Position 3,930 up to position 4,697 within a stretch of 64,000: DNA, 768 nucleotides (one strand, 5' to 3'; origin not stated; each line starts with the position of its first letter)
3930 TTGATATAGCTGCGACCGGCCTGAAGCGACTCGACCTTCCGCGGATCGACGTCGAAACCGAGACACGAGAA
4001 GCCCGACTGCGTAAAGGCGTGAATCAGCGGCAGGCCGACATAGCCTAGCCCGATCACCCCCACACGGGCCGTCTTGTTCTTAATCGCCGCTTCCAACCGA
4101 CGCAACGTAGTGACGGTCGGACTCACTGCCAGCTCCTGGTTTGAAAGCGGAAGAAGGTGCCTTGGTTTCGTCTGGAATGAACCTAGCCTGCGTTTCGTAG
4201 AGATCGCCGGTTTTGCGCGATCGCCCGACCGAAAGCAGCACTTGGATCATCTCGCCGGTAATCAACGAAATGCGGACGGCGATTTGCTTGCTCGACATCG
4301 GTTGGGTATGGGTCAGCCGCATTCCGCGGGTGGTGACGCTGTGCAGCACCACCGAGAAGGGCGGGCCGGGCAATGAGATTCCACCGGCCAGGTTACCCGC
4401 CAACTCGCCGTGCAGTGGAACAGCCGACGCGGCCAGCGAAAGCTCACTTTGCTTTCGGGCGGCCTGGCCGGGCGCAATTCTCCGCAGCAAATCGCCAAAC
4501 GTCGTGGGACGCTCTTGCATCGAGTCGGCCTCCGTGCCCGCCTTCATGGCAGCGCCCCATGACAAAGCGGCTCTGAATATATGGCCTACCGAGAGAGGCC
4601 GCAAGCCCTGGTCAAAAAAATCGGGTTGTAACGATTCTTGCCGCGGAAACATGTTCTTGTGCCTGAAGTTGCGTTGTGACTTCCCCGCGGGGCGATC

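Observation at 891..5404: Two NusG/RfaH-like paralogs, each adjacent to a paralogous ~130-155 aa protein: UpxY/UpxZ-like logic in a non-Bacteroides glycan locus?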

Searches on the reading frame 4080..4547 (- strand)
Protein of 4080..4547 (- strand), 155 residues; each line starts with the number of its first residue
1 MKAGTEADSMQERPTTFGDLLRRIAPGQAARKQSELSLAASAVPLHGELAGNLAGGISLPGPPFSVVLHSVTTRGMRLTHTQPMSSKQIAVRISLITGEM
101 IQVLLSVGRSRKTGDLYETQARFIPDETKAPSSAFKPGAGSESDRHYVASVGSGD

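Call 3: search_protein_families(library=pfam, proteins=[window:4080-4547:-], max_evalue=1)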
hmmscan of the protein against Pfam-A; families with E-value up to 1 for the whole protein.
window:4080-4547:- (155 aa): 2 families
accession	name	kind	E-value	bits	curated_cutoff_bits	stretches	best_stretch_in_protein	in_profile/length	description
PF17759.6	tRNA_synthFbeta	-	0.1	12.5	22.4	1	81-130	64-114/214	Phenylalanyl tRNA synthetase beta chain CLM domain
PF19275.4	HflX_C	-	0.15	12.5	26.4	1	85-127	7-49/102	HflX C-terminal domain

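Call 4: search_protein_families(library=ncbifam, proteins=[window:4080-4547:-], max_evalue=1)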
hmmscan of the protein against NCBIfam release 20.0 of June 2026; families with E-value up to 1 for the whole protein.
window:4080-4547:- (155 aa): 1 family
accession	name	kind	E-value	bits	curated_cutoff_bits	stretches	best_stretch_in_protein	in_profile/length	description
NF003405.0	PRK04758.1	equivalog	0.013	15.3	196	1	31-56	15-40/184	hypothetical protein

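Call 19: find_related_loci(query=A2, collection=genome_contigs, flank=10000)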
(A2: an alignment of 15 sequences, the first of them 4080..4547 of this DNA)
Query A2 (155 aa) in genome_contigs; peptide patterns used: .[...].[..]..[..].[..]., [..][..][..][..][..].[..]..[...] (x = any residue, [..] = any of these).
24 stretches matched a pattern; 2 encode a relative of the query (tblastn E <= 1e-3); 2 distinct loci.
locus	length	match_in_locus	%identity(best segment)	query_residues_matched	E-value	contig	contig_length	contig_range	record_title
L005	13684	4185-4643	63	1-155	2e-59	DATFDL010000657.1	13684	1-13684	MAG TPA_asm: Pirellulales bacterium isolate SMAG_U8579 k141_252245, whole genome shotgun sequence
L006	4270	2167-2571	57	12-146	1e-46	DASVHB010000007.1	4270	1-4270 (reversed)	MAG TPA_asm: Pirellulales bacterium isolate SMAG_U2130 k141_1299521, whole genome shotgun sequence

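Call 22: predict_structure(alignment_id=A2)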
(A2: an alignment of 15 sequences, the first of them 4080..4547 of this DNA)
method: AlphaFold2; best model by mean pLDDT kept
length: 155 residues; sequences in the alignment: 15
mean_pLDDT: 68.4   pTM: 0.58
mean pLDDT of the five models: 68.4, 66.9, 66.6, 65.3, 58.4
residues with pLDDT >= 90: 25; 70-90: 60; 50-70: 25; < 50: 45
segments of 3 or more residues with pLDDT < 50: 1-10, 50-57, 128-144, 146-149
pLDDT, mean of each block of 10 residues (from residue 1): 42 71 64 67 71 47 84 86 87 82 88 92 66 42 48 48
secondary structure, 60 per line:
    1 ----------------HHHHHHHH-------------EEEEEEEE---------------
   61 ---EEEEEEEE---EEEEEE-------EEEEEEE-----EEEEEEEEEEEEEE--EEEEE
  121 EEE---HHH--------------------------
elements in order: H17-24 E38-45 E64-71 E75-80 E88-94 E100-113 E116-123

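Call 25: fold_search(model_id=the predicted structure, library=pdb)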
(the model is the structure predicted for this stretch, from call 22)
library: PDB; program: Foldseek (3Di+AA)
matches with E <= 10: 936; with E <= 0.001: 0
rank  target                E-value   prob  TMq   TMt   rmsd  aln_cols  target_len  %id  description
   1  4hg6_A                9.6e-03  1.00  0.39  0.09   5.1       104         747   12  Structure of a cellulose synthase - cellulose translocation intermediate (released 2012-12-19)
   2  2rde_A                1.0e-02  1.00  0.43  0.31   2.4        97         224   12  Crystal structure of VCA0042 complexed with c-di-GMP (released 2007-10-30)
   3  1ywu_MODEL_1_A        1.1e-02  1.00  0.39  0.47   5.0       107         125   15  Solution NMR structure of Pseudomonas Aeruginosa protein PA4608. Northeast Structural Genomics target PaT7 (released 2005-03-29)
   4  9vzk_1                1.2e-02  0.77  0.20  0.11  10.6        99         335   14  Cryo-EM structure of bacteriophage P1 baseplate in C3 (released 2025-10-22)
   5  3rqa_C                1.3e-02  1.00  0.28  0.25   5.9        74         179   23  The Crystal Structure of a Pathogenic Protein from the Xanthomonas campestris Reveals a New Tetrameric PilZ Domain Sel (released 2012-03-14)
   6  9fp0_A                1.4e-02  1.00  0.41  0.09  11.5       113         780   12  Cryo-EM structure of the 'crown'less Bcs macrocomplex for E. coli cellulose secretion in non-saturating c-di-GMP (loca (released 2024-10-16)
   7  3ph1_A                1.4e-02  1.00  0.28  0.25   6.0        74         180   23  The Crystal Structure of a Pathogenic Protein from the Xanthomonas campestris Reveals a New Tetrameric PilZ Domain Sel (released 2011-04-13)
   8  3ph1_D                1.5e-02  0.96  0.31  0.27  13.4       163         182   16  The Crystal Structure of a Pathogenic Protein from the Xanthomonas campestris Reveals a New Tetrameric PilZ Domain Sel (released 2011-04-13)
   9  2rde_B                2.0e-02  1.00  0.43  0.30   2.4        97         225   12  Crystal structure of VCA0042 complexed with c-di-GMP (released 2007-10-30)
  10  4ywn_B                2.1e-02  0.97  0.31  0.34   9.7       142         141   10  Crystal structure of NADH-FMN oxidoreductase from Mycobacterium avium (released 2015-04-01)
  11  3rqa_A                2.2e-02  0.99  0.28  0.25   6.0        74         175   23  The Crystal Structure of a Pathogenic Protein from the Xanthomonas campestris Reveals a New Tetrameric PilZ Domain Sel (released 2012-03-14)
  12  9ums_B                2.2e-02  0.96  0.32  0.32  12.4       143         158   10  Cryo-EM structure of bacteriophage P1 connector (released 2025-10-22)
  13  4p00_A                2.3e-02  1.00  0.42  0.10   5.4       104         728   12  Bacterial Cellulose Synthase in complex with cyclic-di-GMP and UDP (released 2014-04-09)
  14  5ej1_A                2.6e-02  1.00  0.41  0.10   4.3       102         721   14  Pre-translocation state of bacterial cellulose synthase (released 2016-03-30)
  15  3ph1_C                2.7e-02  0.99  0.29  0.24   5.8        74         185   23  The Crystal Structure of a Pathogenic Protein from the Xanthomonas campestris Reveals a New Tetrameric PilZ Domain Sel (released 2011-04-13)
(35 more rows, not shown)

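Call 26: search_protein_representatives(alignment_id=A2)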
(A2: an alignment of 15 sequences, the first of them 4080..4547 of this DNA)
Query: 15 sequences, 159 profile positions. Proteins with E-value up to 0.001 (for the whole library): 106; up to 1e-10: 38; up to 1e-30: 4. The best 106 are listed.
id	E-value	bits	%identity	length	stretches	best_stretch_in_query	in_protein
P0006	6.3e-74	263.0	-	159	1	2-157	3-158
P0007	1.1e-49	184.2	-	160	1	28-157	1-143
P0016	2.5e-40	153.8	-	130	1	38-144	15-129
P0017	9.9e-33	129.1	-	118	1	37-148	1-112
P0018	1.1e-29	119.2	-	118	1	37-146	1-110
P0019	1.8e-27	112.0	-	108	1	37-143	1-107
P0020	1.1e-26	109.5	-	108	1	37-143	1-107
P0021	5.4e-26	107.2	-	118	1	39-145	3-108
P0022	2.2e-24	102.0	-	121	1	37-145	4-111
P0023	4.2e-23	97.8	-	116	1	38-146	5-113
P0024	1.4e-21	92.9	-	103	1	43-143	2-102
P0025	3.0e-21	91.8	-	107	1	41-143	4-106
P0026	4.7e-21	91.2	-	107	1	41-143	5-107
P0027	1.6e-19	86.2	-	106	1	65-145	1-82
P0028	4.2e-18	81.6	-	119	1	40-143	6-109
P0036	7.1e-16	74.3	-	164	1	42-150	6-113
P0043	7.9e-14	67.7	-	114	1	37-144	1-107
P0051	2.4e-11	59.6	-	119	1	40-144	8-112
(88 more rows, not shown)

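Call 28: search_protein_families(library=pfam, alignment_id=A3, max_evalue=0.01)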
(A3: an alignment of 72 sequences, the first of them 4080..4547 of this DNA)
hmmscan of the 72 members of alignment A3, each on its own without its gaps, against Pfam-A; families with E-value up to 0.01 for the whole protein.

A. member 1, window:4080-4547:- (155 aa): 0 families

B. families by the number of members that match (of 72 scanned): 3 families
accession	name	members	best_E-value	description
PF07238.19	PilZ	38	2.3e-08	PilZ domain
PF00072.30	Response_reg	1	7.5e-20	Response regulator receiver domain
PF23198.2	PDE8A_N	1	8.4e-05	PDE8A-like, N-terminal domain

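Call 32: find_homologous_proteins(query=A4, max_evalue=0.001)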
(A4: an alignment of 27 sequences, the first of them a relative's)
Query A4 (27 sequences) (118 aa, profile of the alignment): 9 proteins with E <= 0.001 among 6174 candidates.
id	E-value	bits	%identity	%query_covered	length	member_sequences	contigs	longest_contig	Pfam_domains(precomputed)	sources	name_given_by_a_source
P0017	7.7e-38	147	100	100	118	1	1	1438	-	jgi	jgi:hypothetical protein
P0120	2.3e-33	132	65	100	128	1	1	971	-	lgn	-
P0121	9.1e-32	127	35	90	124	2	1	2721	-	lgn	-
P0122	4.7e-30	122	31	90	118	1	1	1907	-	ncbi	-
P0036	1.1e-29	121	29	90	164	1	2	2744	-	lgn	-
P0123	1.3e-29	120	35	90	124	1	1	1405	-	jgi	jgi:hypothetical protein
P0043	1.7e-29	120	29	90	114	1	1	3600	-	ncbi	-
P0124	5.7e-28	115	31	90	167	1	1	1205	-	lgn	-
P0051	2.6e-26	110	30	85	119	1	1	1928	-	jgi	jgi:hypothetical protein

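Call 33: find_encoding_contigs(protein=P0043, flank=5000, max_places=2)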
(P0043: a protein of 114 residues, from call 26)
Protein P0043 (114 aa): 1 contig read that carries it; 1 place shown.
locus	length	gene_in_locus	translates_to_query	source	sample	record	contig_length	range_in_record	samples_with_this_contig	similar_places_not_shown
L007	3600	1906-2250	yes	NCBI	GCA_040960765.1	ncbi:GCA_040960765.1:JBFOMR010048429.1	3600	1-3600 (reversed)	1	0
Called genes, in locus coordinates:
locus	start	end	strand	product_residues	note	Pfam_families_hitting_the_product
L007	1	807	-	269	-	?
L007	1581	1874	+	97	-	-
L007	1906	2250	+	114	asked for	-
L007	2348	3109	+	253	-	PF00239:Resolvase (faint)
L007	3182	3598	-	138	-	?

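Call 34: find_encoding_contigs(protein=P0036, flank=5000, max_places=2)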
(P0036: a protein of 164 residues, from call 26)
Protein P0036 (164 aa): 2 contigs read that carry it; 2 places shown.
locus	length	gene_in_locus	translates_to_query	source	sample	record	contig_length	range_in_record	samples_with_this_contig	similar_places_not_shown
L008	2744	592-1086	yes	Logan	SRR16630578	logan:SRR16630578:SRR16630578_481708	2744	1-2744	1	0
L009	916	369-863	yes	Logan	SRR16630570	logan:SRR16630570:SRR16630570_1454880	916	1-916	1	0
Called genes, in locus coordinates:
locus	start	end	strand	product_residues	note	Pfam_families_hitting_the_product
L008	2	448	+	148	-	?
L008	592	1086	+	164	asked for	-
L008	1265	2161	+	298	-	PF14534:DUF4440, PF12680:SnoaL_2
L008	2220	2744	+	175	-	?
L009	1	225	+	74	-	?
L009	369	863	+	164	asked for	-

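Call 35: find_encoding_contigs(protein=P0121, flank=5000, max_places=2)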
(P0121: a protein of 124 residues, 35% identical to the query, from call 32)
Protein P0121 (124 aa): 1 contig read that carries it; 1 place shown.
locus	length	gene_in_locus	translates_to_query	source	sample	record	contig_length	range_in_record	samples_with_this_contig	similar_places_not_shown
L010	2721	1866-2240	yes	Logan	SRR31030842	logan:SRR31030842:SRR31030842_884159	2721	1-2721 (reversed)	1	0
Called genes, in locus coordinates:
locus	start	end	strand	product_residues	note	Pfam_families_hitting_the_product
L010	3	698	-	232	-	?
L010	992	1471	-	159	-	-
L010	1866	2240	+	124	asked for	-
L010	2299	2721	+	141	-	?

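Call 36: find_encoding_contigs(protein=P0122, flank=5000, max_places=2)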
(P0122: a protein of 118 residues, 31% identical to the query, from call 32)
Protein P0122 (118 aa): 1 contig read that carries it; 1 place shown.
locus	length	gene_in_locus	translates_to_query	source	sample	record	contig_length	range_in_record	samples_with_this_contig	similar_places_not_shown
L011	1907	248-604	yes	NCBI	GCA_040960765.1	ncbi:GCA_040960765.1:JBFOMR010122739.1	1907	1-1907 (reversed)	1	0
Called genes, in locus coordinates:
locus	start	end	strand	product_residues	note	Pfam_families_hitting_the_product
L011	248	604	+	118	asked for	-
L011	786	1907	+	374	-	?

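Call 63: find_related_loci(query=A2, collection=metagenome_contigs, flank=8000)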
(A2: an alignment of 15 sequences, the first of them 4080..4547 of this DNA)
Query A2 (155 aa) in metagenome_contigs; peptide patterns used: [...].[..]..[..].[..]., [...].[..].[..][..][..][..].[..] (x = any residue, [..] = any of these).
163 stretches matched a pattern, but none encodes a relative of the query by tblastn (E <= 1e-3).

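Call 78: find_encoding_contigs(protein=P0017, flank=5000, max_places=2)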
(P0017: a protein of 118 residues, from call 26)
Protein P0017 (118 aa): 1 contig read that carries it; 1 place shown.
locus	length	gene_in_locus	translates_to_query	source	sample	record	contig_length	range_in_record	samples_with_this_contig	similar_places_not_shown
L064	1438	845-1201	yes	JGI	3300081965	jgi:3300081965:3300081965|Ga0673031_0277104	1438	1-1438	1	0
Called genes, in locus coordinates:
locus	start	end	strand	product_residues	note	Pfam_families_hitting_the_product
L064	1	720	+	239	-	?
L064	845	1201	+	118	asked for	-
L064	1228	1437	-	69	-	?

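Call 81: find_encoding_contigs(protein=P0051, flank=5000, max_places=2)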
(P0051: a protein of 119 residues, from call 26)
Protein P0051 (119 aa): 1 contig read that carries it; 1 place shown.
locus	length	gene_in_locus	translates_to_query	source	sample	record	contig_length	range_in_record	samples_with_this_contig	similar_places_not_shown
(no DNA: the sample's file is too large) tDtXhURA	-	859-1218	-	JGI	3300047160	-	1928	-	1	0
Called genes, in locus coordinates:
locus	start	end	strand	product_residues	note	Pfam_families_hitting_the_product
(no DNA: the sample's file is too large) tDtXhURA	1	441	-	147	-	?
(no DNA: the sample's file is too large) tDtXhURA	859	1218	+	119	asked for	-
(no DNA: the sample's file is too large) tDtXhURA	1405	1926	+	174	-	?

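Call 84: find_related_loci(query=A10, collection=genome_contigs, flank=6000)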
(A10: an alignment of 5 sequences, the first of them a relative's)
Query A10 (118 aa) in genome_contigs; peptide patterns used: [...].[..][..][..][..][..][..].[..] (x = any residue, [..] = any of these).
27 stretches matched a pattern; 1 encode a relative of the query (tblastn E <= 1e-3); 1 distinct loci.
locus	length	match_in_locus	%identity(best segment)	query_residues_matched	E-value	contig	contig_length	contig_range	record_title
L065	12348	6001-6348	42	1-116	4e-30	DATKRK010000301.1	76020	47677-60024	MAG TPA_asm: Pirellulales bacterium isolate SMAG_U14026 k141_1102895, whole genome shotgun sequence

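Call 88: search_solved_structures(query=A4, max_evalue=10, show_alignments=2)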
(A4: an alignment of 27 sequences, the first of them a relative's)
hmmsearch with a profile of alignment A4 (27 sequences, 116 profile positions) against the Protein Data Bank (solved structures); distinct sequences matched with E-value up to 10: 3.
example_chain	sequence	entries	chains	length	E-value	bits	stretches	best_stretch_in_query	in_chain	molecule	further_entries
1g84_A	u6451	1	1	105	0.46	13.7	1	78-110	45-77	IMMUNOGLOBULIN E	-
6cr1_H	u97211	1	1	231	1.2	12.4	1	78-110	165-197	Heavy chain of adalimumab EFab (VH-IgE CH2)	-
6cr1_L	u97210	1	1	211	1.2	12.4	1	78-110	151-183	Light chain of adalimumab EFab (VL-IgE CH2)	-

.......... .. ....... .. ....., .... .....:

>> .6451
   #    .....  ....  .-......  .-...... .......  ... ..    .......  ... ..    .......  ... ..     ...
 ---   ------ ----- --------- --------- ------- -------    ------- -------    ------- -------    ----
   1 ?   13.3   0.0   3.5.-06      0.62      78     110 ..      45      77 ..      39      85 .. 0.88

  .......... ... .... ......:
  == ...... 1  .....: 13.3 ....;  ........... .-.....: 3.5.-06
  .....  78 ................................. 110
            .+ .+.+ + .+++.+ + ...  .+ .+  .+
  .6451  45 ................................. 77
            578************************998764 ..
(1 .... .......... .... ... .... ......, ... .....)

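Call 97: search_protein_families(library=pfam, proteins=[L011:786-1907:+, L010:2299-2721:+, L007:2348-3109:+, L007:1581-1874:+, L007:1-807:-, L008:2-448:+, L008:2220-2744:+, L065:7066-8130:+, L065:4000-5874:+, L065:8697-12347:+], max_evalue=0.001)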
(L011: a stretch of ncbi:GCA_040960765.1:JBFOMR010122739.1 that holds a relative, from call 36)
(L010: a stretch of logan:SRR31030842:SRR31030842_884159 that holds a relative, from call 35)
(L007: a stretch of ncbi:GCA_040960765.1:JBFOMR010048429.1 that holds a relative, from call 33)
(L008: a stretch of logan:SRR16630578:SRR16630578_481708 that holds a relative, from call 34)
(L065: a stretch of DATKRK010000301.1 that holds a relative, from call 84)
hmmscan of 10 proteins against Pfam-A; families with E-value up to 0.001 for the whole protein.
L011:786-1907:+ (374 aa): 2 families
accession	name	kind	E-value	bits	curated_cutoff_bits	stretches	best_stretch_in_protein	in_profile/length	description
PF13650.11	Asp_protease_2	-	1.6e-14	54.8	24.3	1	272-355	11-89/90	Aspartyl protease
PF13975.11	gag-asp_proteas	-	4.4e-10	40.5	28.2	1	272-355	11-88/92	gag-polyprotein putative aspartyl protease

L010:2299-2721:+ (141 aa): 1 family
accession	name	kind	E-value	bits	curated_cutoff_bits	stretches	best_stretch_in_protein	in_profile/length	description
PF04055.27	Radical_SAM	-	0.00028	21.6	29.5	1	65-134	1-60/166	Radical SAM superfamily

L007:2348-3109:+ (253 aa): 0 families

L007:1581-1874:+ (97 aa): 0 families

L007:1-807:- (269 aa): 0 families

L008:2-448:+ (148 aa): 1 family
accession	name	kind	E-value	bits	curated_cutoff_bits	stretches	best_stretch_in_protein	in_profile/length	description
PF07394.17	DUF1501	-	4.8e-63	214.1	27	1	1-147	248-390/390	Protein of unknown function (DUF1501)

L008:2220-2744:+ (175 aa): 0 families

L065:7066-8130:+ (354 aa): 3 families
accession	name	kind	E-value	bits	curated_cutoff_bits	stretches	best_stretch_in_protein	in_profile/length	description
PF13480.13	Acetyltransf_6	-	2.9e-19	70.1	22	1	161-296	4-142/143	Acetyltransferase (GNAT) domain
PF02388.22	FemAB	-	3.1e-09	36.6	24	1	219-301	294-380/406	FemAB family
PF04339.18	FemAB_like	-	0.00012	21.8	27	0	115-282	134-310/369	Peptidogalycan biosysnthesis/recognition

L065:4000-5874:+ (624 aa): 3 families
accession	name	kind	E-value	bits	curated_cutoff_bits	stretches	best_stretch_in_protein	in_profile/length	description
PF16861.10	Carbam_trans_C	-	2.6e-57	193.5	27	1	435-605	1-168/170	Carbamoyltransferase C-terminus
PF02543.21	Carbam_trans_N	-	1.7e-35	123.5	24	1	2-386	1-346/346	Carbamoyltransferase N-terminus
PF00814.31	TsaD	-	0.00061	20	24.8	1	291-374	175-251/264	tRNA N6-adenosine threonylcarbamoyltransferase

L065:8697-12347:+ (1217 aa): 2 families
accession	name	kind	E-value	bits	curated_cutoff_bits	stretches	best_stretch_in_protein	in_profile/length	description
PF04892.17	VanZ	-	1.9e-34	119.4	30.1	3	605-690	55-124/126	VanZ like family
PF02811.25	PHP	-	1.6e-11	45.3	26.4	1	70-146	1-67/164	PHP domain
